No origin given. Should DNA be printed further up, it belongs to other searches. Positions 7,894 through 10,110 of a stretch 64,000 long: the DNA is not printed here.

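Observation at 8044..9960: GltD-like NAD(P)H flavoprotein fused to a 2x[4Fe-4S] ferredoxin, sandwiched by ATGA overlaps between the Rrf2 regulator and the Rieske gene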

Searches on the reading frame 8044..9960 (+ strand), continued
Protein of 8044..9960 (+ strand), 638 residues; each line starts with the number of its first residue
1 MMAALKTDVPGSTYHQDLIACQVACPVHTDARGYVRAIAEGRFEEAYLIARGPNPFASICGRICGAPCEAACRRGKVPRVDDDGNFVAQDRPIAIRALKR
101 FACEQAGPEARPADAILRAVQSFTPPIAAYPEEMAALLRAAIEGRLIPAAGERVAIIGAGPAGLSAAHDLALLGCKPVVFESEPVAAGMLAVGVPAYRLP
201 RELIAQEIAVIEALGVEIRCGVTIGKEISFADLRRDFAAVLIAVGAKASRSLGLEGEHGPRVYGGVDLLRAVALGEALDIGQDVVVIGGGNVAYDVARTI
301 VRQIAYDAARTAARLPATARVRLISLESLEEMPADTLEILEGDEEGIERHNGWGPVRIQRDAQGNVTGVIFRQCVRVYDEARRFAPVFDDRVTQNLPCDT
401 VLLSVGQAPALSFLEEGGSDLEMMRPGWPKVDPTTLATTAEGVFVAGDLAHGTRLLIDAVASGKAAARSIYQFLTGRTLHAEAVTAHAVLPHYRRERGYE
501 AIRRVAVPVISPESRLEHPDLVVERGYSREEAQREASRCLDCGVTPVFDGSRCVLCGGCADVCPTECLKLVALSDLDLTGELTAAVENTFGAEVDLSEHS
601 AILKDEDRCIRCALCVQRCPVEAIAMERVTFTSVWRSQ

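Call 36: search_protein_representatives(protein=window:8044-9957:+)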
Query: 638 residues. Proteins with E-value up to 0.001 (for the whole library): 16785; up to 1e-10: 8662; up to 1e-30: 2549. The best 150 are listed.
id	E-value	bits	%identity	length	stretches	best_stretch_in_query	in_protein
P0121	1.5e-203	694.4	58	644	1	6-631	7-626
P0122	4.0e-151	521.2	50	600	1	17-627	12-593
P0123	2.2e-150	518.8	50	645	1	8-629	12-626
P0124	2.5e-149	515.3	47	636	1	19-629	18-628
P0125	2.1e-146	505.6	46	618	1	8-633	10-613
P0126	1.1e-144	499.9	66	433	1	211-593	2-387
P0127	1.4e-143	496.2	48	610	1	4-637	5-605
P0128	4.9e-140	484.6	49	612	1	8-629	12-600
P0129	1.7e-139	482.8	48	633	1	5-629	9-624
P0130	3.1e-139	482.0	47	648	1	9-635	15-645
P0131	8.9e-139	480.4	47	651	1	11-632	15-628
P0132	2.5e-137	475.6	48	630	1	8-632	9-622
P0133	1.9e-136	472.7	51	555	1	145-632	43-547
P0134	3.5e-135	468.5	47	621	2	151-632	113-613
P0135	6.0e-135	467.8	46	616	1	7-632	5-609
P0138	1.1e-133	463.6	48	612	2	146-629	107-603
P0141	6.9e-130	451.0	45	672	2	303-631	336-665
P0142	4.9e-129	448.3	47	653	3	304-628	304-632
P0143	1.2e-127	443.6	49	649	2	305-628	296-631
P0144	1.8e-127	443.1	50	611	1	18-628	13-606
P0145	3.1e-126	439.0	42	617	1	17-630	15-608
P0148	8.1e-120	417.8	44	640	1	7-629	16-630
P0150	3.2e-119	415.8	47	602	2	152-626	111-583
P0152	4.7e-117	408.7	46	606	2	145-635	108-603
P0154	2.3e-115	403.1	42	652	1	13-632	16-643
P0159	1.9e-111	390.1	40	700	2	8-303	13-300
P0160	3.7e-111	389.2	39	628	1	8-632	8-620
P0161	3.7e-111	389.2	45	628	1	12-632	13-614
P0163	2.1e-110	386.7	43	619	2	146-630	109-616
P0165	2.4e-109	383.2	43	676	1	15-628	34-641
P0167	6.0e-109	381.9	41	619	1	11-635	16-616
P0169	1.5e-107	377.3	40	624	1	15-631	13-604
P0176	8.0e-106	371.6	41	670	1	9-631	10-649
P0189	1.0e-96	341.5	41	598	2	151-628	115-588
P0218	6.2e-85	302.6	39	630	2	150-635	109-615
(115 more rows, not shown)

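Call 37: list_cluster_members(proteins=[P0121, P0122, P0123, P0124, P0125, P0127, P0128, P0129, P0130, P0131])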
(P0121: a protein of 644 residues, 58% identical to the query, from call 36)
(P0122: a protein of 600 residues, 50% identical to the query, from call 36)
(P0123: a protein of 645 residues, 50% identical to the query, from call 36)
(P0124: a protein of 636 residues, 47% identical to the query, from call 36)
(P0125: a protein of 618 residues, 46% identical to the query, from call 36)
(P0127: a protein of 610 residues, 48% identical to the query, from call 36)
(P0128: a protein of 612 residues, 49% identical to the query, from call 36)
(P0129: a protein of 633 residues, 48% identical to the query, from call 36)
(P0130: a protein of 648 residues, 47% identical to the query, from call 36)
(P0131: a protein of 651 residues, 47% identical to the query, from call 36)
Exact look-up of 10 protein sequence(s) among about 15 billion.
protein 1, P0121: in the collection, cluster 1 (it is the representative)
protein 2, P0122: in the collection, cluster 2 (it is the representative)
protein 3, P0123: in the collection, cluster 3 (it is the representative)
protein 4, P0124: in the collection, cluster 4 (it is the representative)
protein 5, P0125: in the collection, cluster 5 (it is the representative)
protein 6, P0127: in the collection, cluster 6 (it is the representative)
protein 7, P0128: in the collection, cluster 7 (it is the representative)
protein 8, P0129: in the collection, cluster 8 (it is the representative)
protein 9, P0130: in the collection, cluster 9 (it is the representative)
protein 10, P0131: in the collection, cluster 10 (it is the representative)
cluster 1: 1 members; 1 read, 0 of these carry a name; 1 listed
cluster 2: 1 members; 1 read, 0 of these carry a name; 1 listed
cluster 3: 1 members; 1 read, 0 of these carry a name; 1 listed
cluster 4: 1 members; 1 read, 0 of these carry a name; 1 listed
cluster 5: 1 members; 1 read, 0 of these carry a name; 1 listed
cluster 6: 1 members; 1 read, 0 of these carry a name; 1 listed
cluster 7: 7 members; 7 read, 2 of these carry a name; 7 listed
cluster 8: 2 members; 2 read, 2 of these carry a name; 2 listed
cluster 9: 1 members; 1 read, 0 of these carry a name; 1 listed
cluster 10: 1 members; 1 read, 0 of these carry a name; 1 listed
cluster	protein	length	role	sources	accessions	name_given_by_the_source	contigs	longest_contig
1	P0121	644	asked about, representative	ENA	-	-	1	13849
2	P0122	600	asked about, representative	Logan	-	-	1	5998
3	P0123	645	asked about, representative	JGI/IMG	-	-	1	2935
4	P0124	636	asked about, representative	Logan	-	-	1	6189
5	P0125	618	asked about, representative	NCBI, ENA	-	-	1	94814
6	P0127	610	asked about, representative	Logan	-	-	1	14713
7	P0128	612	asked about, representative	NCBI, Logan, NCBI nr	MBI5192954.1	MAG: FAD-dependent oxidoreductase [Nitrospirae bacterium] | FAD-dependent oxidoreductase [Nitrospirota bacterium]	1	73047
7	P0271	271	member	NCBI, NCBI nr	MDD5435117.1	MAG: FAD-dependent oxidoreductase, partial [Nitrospira sp.] | FAD-dependent oxidoreductase [Nitrospira sp.]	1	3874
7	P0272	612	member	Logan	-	-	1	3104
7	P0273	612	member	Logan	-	-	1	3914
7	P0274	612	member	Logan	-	-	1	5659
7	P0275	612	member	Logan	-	-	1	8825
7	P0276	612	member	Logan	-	-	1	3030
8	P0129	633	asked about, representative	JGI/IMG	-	NADPH-dependent glutamate synthase beta subunit-like oxidoreductase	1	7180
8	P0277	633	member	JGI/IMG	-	NADPH-dependent glutamate synthase beta subunit-like oxidoreductase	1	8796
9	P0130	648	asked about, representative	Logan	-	-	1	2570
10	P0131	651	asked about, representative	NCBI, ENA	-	-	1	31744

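Call 38: find_encoding_contigs(protein=P0128, flank=10000, max_places=2)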
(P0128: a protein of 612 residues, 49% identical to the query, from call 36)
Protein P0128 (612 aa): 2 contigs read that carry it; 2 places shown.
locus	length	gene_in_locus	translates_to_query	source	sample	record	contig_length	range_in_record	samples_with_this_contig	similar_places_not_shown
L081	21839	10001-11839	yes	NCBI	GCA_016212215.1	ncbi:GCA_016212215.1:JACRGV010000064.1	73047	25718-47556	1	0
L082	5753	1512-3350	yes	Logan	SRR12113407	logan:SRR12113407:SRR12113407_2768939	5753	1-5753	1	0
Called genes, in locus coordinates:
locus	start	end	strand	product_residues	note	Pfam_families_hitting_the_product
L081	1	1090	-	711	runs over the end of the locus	PF00004:AAA, PF01434:Peptidase_M41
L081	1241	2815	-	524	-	PF23545:Zn_ribbon_HMPTM, PF04055:Radical_SAM, PF13353:Fer4_12 (faint)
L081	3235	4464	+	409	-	PF12704:MacB_PCD, PF02687:FtsX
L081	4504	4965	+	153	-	PF06146:PsiE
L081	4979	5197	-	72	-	-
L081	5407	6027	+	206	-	-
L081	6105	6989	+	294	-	PF13580:SIS_2 (weak), PF22198:GKRP_SIS_2 (faint), PF22645:GKRP_SIS_N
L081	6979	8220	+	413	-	PF03702:AnmK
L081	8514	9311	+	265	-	PF03781:FGE-sulfatase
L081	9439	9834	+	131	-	PF00571:CBS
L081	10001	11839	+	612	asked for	PF14691:Fer4_20, PF01266:DAO (weak), PF07992:Pyr_redox_2, PF13450:NAD_binding_8, PF13738:Pyr_redox_3, PF12838:Fer4_7, PF13183:Fer4_8 (weak), PF00037:Fer4 (weak), +7 more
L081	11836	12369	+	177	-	PF00355:Rieske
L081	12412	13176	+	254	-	PF00033:Cytochrome_B, PF14358:DUF4405 (weak), PF13631:Cytochrom_B_N_2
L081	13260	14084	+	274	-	-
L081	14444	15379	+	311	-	PF22113:Mtrc-MtrF_II-IV_dom (faint), PF00034:Cytochrom_C (weak)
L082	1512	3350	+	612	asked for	PF14691:Fer4_20, PF01266:DAO (weak), PF07992:Pyr_redox_2, PF13450:NAD_binding_8, PF13738:Pyr_redox_3, PF12838:Fer4_7, PF13183:Fer4_8 (weak), PF00037:Fer4 (weak), +7 more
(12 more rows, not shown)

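Call 39: find_encoding_contigs(protein=P0125, flank=10000, max_places=2)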
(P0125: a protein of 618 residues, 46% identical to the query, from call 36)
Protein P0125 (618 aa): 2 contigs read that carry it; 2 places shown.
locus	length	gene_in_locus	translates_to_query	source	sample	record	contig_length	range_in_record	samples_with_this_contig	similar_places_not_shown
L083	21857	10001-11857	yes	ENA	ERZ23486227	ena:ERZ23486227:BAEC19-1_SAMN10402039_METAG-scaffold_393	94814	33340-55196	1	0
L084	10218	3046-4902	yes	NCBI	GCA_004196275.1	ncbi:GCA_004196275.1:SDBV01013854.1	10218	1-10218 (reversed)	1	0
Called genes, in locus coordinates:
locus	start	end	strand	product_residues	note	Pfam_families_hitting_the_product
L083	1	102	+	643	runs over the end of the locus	PF08448:PAS_4, PF00512:HisKA, PF02518:HATPase_c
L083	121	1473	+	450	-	PF00072:Response_reg, PF00158:Sigma54_activat, PF14532:Sigma54_activ_2, PF25601:AAA_lid_14, PF02954:HTH_8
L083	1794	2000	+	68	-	-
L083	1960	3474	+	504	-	-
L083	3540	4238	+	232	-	PF00127:Copper-bind (weak)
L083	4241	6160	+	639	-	PF13237:Fer4_10 (faint), PF14691:Fer4_20, PF07992:Pyr_redox_2, PF13450:NAD_binding_8 (faint), PF13738:Pyr_redox_3 (faint), PF12838:Fer4_7, PF00037:Fer4 (weak)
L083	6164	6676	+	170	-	PF00355:Rieske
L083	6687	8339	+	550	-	PF00033:Cytochrome_B, PF14358:DUF4405 (weak), PF13631:Cytochrom_B_N_2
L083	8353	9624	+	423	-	PF14537:Cytochrom_c3_2 (faint), PF00034:Cytochrom_C, PF13442:Cytochrome_CBB3 (weak)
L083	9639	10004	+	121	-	-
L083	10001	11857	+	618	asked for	PF13187:Fer4_9 (faint), PF14691:Fer4_20, PF07992:Pyr_redox_2, PF13450:NAD_binding_8 (weak), PF13738:Pyr_redox_3 (weak), PF12838:Fer4_7 (weak), PF13237:Fer4_10 (weak), PF00037:Fer4 (weak), +2 more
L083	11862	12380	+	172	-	PF00355:Rieske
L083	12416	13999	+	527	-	PF00033:Cytochrome_B, PF14358:DUF4405 (weak), PF13631:Cytochrom_B_N_2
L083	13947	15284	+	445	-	PF14522:Cytochrome_C7 (faint), PF14537:Cytochrom_c3_2 (faint), PF00034:Cytochrom_C, PF13442:Cytochrome_CBB3 (weak)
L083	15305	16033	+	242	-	-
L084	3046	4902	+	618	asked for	PF13187:Fer4_9 (faint), PF14691:Fer4_20, PF07992:Pyr_redox_2, PF13450:NAD_binding_8 (weak), PF13738:Pyr_redox_3 (weak), PF12838:Fer4_7 (weak), PF13237:Fer4_10 (weak), PF00037:Fer4 (weak), +2 more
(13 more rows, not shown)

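Call 41: find_encoding_contigs(protein=P0121, flank=10000, max_places=1)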
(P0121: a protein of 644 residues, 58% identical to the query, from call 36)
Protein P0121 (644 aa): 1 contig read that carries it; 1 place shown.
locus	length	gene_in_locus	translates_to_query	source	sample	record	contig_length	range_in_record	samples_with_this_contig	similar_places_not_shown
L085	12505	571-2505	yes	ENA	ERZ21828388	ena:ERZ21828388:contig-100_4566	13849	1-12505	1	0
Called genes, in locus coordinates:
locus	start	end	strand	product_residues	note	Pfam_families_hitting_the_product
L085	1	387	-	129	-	?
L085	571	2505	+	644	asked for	PF13187:Fer4_9 (faint), PF14691:Fer4_20, PF01266:DAO (weak), PF07992:Pyr_redox_2, PF13450:NAD_binding_8 (weak), PF13237:Fer4_10 (weak), PF12838:Fer4_7, PF00037:Fer4 (weak), +1 more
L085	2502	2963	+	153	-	PF00355:Rieske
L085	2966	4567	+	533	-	PF00033:Cytochrome_B, PF14358:DUF4405 (weak), PF13631:Cytochrom_B_N_2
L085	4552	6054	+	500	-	PF22113:Mtrc-MtrF_II-IV_dom (faint), PF09699:Paired_CXXCH_1 (faint), PF14522:Cytochrome_C7 (faint), PF14537:Cytochrom_c3_2 (faint), PF00034:Cytochrom_C, PF13442:Cytochrome_CBB3, PF00034:Cytochrom_C, PF13442:Cytochrome_CBB3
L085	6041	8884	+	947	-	PF00384:Molybdopterin, PF01568:Molydop_binding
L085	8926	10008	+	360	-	PF12797:Fer4_2 (faint), PF12837:Fer4_6 (faint), PF13187:Fer4_9 (faint), PF13237:Fer4_10, PF13247:Fer4_11, PF12838:Fer4_7 (weak)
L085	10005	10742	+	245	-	PF09459:EB_dh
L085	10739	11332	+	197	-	PF02613:Nitrate_red_del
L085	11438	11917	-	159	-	-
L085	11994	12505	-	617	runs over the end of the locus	?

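Call 42: find_encoding_contigs(protein=P0131, flank=10000, max_places=1)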
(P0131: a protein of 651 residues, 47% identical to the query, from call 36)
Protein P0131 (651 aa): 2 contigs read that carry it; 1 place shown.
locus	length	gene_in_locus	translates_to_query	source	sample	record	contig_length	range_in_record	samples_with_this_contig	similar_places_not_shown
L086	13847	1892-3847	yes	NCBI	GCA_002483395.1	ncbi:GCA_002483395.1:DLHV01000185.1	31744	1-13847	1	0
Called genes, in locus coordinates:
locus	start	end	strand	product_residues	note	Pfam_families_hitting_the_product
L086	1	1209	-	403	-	?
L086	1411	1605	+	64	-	-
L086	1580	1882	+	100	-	-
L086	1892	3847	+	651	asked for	PF13237:Fer4_10 (faint), PF14691:Fer4_20, PF01266:DAO, PF07992:Pyr_redox_2, PF13450:NAD_binding_8, PF12838:Fer4_7, PF13187:Fer4_9 (weak), PF00037:Fer4, +5 more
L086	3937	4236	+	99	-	-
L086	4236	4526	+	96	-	-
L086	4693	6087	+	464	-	PF12801:Fer4_5, PF12838:Fer4_7 (faint), PF13187:Fer4_9 (faint), PF12800:Fer4_4 (faint), PF13746:Fer4_18, PF11614:FixG_C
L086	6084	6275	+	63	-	-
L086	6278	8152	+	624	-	-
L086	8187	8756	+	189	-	-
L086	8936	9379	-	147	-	-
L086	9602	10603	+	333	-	PF20030:bpMoxR (weak), PF07726:AAA_3, PF07728:AAA_5, PF17863:AAA_lid_2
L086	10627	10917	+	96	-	PF04365:BrnT_toxin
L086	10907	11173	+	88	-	PF14384:BrnA_antitoxin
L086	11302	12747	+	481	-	PF01882:DUF58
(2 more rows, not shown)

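Call 43: find_encoding_contigs(protein=P0160, flank=10000, max_places=1)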
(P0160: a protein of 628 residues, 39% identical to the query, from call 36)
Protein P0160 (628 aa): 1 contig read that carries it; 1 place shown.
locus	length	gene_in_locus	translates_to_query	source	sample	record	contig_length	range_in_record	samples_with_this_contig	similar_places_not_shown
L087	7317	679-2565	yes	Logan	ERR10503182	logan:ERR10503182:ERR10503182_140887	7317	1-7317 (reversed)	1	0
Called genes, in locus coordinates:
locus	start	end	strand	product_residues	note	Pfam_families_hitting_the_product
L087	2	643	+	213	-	?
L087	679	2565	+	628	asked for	PF13187:Fer4_9 (faint), PF13237:Fer4_10 (faint), PF14691:Fer4_20, PF07992:Pyr_redox_2, PF13450:NAD_binding_8 (weak), PF13738:Pyr_redox_3 (weak), PF12838:Fer4_7 (weak), PF00037:Fer4 (weak), +2 more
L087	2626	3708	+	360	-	PF00155:Aminotran_1_2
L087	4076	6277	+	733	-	PF18537:CODH_A_N, PF03598:CdhC, PF19436:ACS_CODH_B_C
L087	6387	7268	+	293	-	PF02567:PhzC-PhzF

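Call 47: find_encoding_contigs(protein=P0141, flank=8000, max_places=1)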
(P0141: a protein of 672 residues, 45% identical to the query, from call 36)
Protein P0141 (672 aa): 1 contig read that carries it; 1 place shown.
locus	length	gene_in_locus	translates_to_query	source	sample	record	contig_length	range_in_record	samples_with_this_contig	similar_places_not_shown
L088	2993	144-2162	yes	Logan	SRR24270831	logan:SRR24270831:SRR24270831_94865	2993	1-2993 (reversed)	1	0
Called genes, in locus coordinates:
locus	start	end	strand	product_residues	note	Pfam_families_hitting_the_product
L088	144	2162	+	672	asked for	PF13187:Fer4_9 (faint), PF13237:Fer4_10 (faint), PF14691:Fer4_20, PF01266:DAO (weak), PF07992:Pyr_redox_2, PF13450:NAD_binding_8 (weak), PF12838:Fer4_7, PF00037:Fer4, +3 more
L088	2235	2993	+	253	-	?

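Call 48: find_encoding_contigs(protein=P0132, flank=8000, max_places=1)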
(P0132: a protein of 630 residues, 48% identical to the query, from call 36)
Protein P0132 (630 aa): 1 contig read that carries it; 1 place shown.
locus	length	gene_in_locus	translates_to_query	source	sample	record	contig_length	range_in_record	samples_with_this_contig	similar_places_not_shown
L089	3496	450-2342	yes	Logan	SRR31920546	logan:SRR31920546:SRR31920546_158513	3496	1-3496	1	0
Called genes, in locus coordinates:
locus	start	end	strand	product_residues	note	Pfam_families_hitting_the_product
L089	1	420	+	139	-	?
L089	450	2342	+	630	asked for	PF12838:Fer4_7 (faint), PF13237:Fer4_10 (faint), PF14691:Fer4_20, PF01266:DAO, PF07992:Pyr_redox_2, PF12831:FAD_oxidored (weak), PF13450:NAD_binding_8, PF00037:Fer4, +5 more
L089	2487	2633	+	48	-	PF03597:FixS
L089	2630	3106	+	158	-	PF00355:Rieske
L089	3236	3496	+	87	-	?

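Call 49: find_encoding_contigs(protein=P0143, flank=8000, max_places=1)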
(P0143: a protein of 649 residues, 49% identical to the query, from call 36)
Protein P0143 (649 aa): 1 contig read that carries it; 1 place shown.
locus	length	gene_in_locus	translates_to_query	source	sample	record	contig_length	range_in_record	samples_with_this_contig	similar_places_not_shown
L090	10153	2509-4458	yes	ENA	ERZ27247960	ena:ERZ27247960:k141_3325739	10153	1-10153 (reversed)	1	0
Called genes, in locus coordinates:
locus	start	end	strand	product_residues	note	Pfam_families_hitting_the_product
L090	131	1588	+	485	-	-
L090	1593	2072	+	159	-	-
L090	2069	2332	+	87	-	-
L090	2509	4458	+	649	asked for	PF13187:Fer4_9 (faint), PF13237:Fer4_10 (faint), PF14691:Fer4_20, PF00070:Pyr_redox (faint), PF07992:Pyr_redox_2, PF13450:NAD_binding_8 (weak), PF12838:Fer4_7, PF00037:Fer4 (weak), +1 more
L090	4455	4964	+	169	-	PF00355:Rieske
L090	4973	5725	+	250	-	PF00033:Cytochrome_B, PF14358:DUF4405 (weak), PF13631:Cytochrom_B_N_2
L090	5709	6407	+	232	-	-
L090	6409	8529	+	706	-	PF14537:Cytochrom_c3_2 (faint), PF22113:Mtrc-MtrF_II-IV_dom (faint), PF02433:FixO (faint), PF14495:Cytochrom_C550 (faint), PF14522:Cytochrome_C7 (faint), PF00034:Cytochrom_C, PF13442:Cytochrome_CBB3 (weak)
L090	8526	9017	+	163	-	PF00034:Cytochrom_C (weak), PF13442:Cytochrome_CBB3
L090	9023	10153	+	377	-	?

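Call 50: find_encoding_contigs(protein=P0145, flank=8000, max_places=1)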
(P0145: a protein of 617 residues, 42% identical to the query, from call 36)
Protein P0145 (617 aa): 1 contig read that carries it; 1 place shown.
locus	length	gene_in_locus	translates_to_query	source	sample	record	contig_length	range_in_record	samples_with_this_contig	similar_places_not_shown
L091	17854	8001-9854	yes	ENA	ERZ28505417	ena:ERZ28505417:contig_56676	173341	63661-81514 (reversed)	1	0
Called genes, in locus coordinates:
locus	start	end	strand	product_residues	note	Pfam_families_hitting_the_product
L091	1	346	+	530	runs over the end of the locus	PF08269:dCache_2, PF17200:sCache_2, PF17201:Cache_3-Cache_2, PF00015:MCPsignal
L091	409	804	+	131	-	-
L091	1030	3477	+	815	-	PF13439:Glyco_transf_4, PF13579:Glyco_trans_4_4, PF20706:GT4-conflict, PF00534:Glycos_transf_1, PF13692:Glyco_trans_1_4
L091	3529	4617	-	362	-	PF00155:Aminotran_1_2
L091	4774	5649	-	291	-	PF03190:Thioredox_DsbH (weak), PF00085:Thioredoxin, PF13098:Thioredoxin_2, PF13899:Thioredoxin_7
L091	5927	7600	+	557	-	PF00682:HMGL-like, PF22615:IPMS_D2, PF08502:LeuA_dimer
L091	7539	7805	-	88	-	-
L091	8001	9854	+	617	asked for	PF13187:Fer4_9 (faint), PF13237:Fer4_10 (faint), PF14691:Fer4_20, PF00070:Pyr_redox (faint), PF07992:Pyr_redox_2, PF13450:NAD_binding_8, PF12838:Fer4_7, PF00037:Fer4 (weak), +3 more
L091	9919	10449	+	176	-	PF00355:Rieske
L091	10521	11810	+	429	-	PF00033:Cytochrome_B, PF14358:DUF4405 (weak), PF13631:Cytochrom_B_N_2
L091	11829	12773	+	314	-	-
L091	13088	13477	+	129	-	PF00072:Response_reg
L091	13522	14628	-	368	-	PF10609:ParA, PF00142:Fer4_NifH (faint), PF01656:CbiA, PF02374:ArsA_ATPase (weak), PF09140:MipZ (weak), PF13614:AAA_31, PF16575:CLP1_P (faint)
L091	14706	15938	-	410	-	-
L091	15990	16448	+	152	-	PF03459:TOBE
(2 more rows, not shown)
